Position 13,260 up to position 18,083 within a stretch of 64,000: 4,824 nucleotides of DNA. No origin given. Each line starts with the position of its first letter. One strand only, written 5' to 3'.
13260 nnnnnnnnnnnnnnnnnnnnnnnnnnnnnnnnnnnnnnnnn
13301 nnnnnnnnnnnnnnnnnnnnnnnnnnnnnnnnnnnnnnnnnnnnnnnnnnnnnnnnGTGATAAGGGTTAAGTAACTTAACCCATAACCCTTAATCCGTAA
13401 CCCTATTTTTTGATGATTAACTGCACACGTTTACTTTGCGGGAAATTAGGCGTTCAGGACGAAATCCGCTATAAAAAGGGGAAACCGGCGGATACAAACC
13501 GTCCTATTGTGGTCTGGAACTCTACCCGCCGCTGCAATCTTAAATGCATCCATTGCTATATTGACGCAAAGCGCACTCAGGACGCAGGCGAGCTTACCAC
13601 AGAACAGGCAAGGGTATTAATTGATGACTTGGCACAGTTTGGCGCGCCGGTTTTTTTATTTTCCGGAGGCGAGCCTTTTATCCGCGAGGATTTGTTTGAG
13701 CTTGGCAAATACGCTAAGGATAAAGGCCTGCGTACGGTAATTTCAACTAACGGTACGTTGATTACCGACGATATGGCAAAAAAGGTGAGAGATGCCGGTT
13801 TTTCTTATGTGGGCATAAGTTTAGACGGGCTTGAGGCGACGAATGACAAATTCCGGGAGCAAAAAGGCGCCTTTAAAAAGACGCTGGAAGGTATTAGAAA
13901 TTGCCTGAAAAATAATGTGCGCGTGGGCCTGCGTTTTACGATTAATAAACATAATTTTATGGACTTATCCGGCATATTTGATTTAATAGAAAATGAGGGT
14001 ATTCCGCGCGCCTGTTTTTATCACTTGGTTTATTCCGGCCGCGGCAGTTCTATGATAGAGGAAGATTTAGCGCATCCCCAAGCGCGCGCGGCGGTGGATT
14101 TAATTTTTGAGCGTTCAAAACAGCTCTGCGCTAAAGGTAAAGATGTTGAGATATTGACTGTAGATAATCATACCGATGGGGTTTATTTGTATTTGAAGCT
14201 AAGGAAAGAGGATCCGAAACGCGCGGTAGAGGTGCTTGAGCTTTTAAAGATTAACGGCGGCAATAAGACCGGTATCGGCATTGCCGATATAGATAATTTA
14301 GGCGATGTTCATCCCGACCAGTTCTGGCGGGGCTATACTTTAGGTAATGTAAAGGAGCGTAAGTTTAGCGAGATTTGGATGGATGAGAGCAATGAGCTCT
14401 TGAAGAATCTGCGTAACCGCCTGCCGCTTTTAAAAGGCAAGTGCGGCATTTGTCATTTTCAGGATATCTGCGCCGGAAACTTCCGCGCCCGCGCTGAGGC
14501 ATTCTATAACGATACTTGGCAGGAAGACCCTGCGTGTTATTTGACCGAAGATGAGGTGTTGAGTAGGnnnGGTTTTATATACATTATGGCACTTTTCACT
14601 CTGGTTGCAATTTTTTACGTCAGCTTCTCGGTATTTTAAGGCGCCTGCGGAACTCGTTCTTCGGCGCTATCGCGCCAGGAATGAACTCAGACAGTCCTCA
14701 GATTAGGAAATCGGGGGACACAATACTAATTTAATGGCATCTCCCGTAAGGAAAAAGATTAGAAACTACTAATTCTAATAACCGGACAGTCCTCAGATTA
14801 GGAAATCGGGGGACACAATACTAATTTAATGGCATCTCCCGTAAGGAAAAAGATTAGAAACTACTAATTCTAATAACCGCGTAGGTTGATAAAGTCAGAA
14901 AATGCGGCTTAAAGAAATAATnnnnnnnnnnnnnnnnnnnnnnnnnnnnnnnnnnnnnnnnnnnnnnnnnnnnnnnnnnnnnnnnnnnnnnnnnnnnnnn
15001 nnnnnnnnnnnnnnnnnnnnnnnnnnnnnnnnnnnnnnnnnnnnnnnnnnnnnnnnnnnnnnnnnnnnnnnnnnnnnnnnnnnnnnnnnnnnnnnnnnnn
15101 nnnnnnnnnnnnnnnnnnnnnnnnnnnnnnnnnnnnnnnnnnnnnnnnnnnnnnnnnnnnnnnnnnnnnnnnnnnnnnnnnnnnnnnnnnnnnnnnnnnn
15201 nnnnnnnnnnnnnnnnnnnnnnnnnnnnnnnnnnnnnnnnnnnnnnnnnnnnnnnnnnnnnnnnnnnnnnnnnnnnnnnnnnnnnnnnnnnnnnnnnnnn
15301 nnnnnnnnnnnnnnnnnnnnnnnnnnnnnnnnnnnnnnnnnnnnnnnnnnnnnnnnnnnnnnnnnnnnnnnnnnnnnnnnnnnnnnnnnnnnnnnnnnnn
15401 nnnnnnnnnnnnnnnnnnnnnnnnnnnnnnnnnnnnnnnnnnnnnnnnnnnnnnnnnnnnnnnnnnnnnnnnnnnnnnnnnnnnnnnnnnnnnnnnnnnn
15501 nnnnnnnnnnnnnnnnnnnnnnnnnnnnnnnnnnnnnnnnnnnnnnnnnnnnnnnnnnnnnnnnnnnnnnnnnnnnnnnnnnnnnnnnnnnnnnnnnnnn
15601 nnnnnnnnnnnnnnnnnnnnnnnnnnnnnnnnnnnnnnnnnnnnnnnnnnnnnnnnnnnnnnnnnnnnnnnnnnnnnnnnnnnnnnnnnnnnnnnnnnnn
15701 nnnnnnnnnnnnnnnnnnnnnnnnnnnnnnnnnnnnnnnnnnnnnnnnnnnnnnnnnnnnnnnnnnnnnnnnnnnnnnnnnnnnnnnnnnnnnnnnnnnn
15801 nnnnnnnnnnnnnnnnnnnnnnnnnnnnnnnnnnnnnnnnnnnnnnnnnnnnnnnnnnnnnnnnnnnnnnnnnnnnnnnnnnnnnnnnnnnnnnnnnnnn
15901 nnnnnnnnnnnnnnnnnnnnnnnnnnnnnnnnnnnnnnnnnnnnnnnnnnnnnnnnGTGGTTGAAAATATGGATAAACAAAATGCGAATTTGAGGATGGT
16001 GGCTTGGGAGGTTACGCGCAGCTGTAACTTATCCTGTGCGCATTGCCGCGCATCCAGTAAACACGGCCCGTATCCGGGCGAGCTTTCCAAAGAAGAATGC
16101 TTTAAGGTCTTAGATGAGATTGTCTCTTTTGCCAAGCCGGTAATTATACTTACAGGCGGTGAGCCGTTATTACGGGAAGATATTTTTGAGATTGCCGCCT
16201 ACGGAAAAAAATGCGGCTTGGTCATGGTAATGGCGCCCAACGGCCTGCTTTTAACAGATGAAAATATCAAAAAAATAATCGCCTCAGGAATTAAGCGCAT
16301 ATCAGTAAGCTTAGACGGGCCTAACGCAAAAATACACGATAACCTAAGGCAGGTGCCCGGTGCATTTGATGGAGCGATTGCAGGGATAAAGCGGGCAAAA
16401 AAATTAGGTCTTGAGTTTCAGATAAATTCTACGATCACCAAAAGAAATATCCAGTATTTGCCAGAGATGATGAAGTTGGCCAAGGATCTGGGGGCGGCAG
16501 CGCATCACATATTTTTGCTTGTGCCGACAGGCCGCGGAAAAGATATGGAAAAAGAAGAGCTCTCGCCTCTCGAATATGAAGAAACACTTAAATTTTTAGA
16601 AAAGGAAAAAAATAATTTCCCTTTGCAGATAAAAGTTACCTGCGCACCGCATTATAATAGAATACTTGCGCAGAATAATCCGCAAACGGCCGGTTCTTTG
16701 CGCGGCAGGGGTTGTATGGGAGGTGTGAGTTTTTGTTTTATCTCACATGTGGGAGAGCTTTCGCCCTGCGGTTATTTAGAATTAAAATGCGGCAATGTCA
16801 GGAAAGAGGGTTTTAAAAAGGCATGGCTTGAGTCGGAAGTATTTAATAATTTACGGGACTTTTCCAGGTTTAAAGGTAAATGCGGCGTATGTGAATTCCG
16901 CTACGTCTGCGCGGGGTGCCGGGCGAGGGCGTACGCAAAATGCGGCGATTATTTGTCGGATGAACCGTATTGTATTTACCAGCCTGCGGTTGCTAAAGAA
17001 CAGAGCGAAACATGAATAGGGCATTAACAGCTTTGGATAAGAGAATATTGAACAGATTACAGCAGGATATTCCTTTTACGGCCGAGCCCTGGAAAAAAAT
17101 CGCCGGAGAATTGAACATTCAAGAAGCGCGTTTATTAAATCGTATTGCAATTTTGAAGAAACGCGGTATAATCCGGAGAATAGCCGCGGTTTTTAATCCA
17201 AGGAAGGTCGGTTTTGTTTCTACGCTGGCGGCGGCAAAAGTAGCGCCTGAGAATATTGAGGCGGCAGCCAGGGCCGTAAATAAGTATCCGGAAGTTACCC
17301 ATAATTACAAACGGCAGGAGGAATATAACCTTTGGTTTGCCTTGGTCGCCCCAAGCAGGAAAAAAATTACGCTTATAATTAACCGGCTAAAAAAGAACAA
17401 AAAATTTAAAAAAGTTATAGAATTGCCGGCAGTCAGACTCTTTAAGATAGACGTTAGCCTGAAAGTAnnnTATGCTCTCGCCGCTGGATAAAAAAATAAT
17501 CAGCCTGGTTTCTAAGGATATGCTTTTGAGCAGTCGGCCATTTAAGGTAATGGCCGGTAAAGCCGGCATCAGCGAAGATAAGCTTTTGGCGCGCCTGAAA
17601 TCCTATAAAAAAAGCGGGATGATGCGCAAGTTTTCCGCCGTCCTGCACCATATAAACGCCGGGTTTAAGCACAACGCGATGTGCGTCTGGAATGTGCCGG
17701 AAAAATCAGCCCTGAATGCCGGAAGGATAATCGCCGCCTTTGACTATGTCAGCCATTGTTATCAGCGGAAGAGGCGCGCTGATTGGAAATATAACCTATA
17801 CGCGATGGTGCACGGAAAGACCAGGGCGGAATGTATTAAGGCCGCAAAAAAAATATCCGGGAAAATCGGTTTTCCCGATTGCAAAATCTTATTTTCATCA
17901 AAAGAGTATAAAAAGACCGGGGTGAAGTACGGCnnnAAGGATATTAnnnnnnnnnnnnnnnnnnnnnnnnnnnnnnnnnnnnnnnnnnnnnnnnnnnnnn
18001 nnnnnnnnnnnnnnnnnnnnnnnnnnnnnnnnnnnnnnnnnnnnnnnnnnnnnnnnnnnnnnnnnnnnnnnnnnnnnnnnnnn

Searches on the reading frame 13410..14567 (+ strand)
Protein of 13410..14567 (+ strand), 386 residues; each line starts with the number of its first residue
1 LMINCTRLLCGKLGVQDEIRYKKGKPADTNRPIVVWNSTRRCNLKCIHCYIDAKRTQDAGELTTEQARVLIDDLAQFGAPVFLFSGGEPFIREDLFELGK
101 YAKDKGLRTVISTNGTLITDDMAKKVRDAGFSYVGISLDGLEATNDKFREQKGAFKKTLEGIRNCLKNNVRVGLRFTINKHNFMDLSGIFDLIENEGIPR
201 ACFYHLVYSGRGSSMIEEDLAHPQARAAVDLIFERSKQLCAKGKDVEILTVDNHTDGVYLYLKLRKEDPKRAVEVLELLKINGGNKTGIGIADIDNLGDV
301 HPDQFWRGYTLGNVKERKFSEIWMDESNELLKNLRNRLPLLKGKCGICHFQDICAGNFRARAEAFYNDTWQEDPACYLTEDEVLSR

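Call 18: search_protein_families(library=pfam, proteins=[window:13410-14567:+], max_evalue=0.001)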
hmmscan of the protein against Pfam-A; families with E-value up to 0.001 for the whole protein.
window:13410-14567:+ (386 aa): 3 families
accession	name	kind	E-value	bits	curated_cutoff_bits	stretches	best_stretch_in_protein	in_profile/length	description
PF04055.27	Radical_SAM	-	1.8e-28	100.2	29.5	1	37-190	2-163/166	Radical SAM superfamily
PF13353.11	Fer4_12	-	8e-08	33.1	22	1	40-142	13-117/137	4Fe-4S single cluster domain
PF13186.11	SPASM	-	0.00017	22.3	21.5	1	294-348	10-66/67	Iron-sulfur cluster-binding domain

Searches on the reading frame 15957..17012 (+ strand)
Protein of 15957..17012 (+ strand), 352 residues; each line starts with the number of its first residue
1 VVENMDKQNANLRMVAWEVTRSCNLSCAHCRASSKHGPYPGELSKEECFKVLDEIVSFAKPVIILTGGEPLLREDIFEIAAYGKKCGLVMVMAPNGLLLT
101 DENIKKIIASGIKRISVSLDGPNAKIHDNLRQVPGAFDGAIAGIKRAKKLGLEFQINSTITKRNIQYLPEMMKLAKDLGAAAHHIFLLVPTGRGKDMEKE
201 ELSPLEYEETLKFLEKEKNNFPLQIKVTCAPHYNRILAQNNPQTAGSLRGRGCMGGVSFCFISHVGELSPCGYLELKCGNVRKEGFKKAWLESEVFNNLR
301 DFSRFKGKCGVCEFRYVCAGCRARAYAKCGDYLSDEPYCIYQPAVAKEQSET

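Call 18: search_protein_families(library=pfam, proteins=[window:15957-17012:+], max_evalue=0.001)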
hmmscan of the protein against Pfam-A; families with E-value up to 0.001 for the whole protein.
window:15957-17012:+ (352 aa): 2 families
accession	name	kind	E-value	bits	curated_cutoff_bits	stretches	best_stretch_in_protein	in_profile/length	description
PF04055.27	Radical_SAM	-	1.7e-25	90.6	29.5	1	18-174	2-165/166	Radical SAM superfamily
PF13186.11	SPASM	-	3e-05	24.7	21.5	1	253-312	1-66/67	Iron-sulfur cluster-binding domain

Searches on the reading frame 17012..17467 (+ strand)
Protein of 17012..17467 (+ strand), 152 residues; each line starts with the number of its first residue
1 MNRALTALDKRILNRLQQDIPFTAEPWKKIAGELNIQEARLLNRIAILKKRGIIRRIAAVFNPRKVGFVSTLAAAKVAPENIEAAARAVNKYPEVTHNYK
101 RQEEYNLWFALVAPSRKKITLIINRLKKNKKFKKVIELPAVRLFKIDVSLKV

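Call 18: search_protein_families(library=pfam, proteins=[window:17012-17467:+], max_evalue=0.001)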
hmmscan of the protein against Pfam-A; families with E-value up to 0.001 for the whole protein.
window:17012-17467:+ (152 aa): 3 families
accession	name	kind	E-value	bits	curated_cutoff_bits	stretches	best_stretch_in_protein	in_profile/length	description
PF17805.7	AsnC_trans_reg2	-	2.1e-20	73.1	27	1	65-145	1-86/86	AsnC-like ligand binding domain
PF22451.2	NirdL-like_HTH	-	2.8e-15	56.1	27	1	9-55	1-47/47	Siroheme decarboxylase NirDL-like HTH domain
PF13404.12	HTH_AsnC-type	-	2.5e-06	27.6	27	1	5-48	1-41/42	AsnC-type helix-turn-helix domain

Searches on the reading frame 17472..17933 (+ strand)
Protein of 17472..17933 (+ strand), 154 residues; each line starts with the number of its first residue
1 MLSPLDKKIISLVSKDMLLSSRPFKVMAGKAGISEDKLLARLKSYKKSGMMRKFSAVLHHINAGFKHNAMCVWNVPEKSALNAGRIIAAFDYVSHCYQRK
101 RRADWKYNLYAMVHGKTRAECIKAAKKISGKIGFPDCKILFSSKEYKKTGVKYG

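Call 18: search_protein_families(library=pfam, proteins=[window:17472-17933:+], max_evalue=0.001)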
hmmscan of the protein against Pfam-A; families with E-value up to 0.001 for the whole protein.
window:17472-17933:+ (154 aa): 3 families
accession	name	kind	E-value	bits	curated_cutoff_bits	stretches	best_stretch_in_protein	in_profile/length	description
PF17805.7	AsnC_trans_reg2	-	8.3e-32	109.6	27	1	63-147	2-86/86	AsnC-like ligand binding domain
PF22451.2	NirdL-like_HTH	-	1.1e-11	44.6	27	1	6-52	1-47/47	Siroheme decarboxylase NirDL-like HTH domain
PF13404.12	HTH_AsnC-type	-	0.00051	20.2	27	1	4-43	3-39/42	AsnC-type helix-turn-helix domain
